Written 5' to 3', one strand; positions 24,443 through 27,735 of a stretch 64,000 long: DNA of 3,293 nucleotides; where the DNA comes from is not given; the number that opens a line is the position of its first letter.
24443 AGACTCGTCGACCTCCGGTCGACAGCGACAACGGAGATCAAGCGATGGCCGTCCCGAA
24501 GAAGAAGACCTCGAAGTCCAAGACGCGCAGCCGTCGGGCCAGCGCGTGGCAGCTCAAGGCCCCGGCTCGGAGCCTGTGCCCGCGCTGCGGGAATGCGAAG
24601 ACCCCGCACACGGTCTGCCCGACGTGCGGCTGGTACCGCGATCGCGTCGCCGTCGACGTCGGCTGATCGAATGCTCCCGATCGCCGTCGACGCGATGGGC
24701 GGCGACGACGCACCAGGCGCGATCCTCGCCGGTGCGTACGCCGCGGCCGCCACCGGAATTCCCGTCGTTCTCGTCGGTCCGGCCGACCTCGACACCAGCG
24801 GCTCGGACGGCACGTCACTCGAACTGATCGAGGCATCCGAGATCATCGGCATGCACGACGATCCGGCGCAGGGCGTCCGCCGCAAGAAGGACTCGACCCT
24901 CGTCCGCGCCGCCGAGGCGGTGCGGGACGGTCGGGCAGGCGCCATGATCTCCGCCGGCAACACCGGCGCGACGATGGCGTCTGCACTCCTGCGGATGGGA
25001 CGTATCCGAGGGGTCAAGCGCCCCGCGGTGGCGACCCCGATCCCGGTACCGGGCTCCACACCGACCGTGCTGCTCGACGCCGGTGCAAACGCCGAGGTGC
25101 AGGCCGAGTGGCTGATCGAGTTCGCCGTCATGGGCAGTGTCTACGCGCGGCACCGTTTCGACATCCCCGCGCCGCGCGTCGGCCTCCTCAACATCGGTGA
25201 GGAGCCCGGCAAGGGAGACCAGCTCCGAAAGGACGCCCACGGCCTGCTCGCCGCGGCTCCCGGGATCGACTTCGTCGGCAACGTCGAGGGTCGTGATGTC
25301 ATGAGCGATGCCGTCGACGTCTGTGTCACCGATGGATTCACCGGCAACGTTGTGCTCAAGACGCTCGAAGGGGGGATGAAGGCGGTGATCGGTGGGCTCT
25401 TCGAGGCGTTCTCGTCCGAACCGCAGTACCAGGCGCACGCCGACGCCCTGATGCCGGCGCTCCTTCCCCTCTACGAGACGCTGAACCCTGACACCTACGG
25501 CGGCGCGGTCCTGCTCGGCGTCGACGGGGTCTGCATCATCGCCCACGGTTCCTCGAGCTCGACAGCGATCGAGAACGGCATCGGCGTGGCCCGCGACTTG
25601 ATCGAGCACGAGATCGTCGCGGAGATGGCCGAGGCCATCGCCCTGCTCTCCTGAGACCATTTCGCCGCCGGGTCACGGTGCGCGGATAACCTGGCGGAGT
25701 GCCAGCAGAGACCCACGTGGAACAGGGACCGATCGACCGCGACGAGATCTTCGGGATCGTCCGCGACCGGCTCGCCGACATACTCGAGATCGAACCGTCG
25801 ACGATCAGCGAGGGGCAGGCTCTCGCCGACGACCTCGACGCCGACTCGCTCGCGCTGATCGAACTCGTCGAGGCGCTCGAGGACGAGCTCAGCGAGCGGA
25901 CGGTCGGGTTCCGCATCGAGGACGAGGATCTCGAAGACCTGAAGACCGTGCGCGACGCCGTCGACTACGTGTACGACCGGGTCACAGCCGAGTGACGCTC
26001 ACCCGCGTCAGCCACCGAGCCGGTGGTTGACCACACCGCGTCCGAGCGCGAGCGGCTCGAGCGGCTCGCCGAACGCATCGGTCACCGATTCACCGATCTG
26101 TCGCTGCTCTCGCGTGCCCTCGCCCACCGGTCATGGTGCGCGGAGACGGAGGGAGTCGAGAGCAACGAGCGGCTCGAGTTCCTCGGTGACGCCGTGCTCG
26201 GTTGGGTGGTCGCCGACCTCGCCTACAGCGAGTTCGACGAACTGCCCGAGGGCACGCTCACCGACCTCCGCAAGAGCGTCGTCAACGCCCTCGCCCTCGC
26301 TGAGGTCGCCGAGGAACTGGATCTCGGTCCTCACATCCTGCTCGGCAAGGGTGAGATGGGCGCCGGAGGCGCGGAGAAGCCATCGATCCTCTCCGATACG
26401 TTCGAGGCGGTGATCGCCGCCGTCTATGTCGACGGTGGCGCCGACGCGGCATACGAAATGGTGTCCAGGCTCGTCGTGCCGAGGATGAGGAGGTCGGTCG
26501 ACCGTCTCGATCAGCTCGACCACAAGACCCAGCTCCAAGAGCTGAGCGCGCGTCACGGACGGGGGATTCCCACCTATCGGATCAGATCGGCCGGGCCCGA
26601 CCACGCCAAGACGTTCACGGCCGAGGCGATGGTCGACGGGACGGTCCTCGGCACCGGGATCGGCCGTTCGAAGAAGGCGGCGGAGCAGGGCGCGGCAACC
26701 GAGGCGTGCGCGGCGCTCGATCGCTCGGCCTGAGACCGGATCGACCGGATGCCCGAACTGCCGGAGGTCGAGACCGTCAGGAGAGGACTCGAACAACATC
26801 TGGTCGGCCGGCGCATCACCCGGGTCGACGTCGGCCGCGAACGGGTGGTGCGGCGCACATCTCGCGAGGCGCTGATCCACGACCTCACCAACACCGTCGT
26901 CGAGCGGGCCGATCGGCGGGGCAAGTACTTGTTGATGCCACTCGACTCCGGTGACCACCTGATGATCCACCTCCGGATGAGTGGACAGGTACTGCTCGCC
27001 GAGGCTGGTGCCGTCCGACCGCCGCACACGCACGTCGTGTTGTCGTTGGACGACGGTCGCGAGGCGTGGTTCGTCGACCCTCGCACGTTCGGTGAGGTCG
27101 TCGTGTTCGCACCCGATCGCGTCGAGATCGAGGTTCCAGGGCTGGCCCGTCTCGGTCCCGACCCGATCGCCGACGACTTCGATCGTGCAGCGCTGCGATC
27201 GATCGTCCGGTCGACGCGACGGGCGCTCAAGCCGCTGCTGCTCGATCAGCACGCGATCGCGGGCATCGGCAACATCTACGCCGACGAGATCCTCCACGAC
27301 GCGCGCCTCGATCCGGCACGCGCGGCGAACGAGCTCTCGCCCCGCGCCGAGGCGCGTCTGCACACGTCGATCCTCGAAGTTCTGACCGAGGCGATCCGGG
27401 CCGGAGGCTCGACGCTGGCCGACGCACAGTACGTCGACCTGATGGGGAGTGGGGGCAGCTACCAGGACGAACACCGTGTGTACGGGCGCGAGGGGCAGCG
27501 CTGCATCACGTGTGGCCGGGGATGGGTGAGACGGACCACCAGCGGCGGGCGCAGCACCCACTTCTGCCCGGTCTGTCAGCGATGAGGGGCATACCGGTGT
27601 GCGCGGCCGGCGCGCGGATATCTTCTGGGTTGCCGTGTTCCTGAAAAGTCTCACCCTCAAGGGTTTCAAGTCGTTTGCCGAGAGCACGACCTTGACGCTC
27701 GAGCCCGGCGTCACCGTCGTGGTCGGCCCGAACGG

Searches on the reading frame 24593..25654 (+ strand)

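Call 78: search_protein_families(library=pfam, proteins=[window:24593-25654:+], max_evalue=0.00001)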
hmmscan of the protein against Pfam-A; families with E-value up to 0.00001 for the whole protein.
window:24593-25654:+ (353 aa): 1 family
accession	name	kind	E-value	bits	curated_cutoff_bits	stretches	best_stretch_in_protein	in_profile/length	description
PF02504.20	FA_synthesis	-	1.8e-91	307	29.1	1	30-341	3-321/324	Fatty acid synthesis protein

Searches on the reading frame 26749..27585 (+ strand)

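Call 79: search_protein_families(library=pfam, proteins=[window:26749-27585:+], max_evalue=0.00001)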
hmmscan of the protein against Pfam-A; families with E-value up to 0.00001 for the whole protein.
window:26749-27585:+ (278 aa): 2 families
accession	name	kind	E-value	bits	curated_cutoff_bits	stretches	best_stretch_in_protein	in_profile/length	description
PF01149.29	Fapy_DNA_glyco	-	5.9e-40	137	25.5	1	1-117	1-117/117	Formamidopyrimidine-DNA glycosylase N-terminal domain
PF06831.19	H2TH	-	3.5e-28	97.9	34.7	1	135-224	1-90/93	Formamidopyrimidine-DNA glycosylase H2TH domain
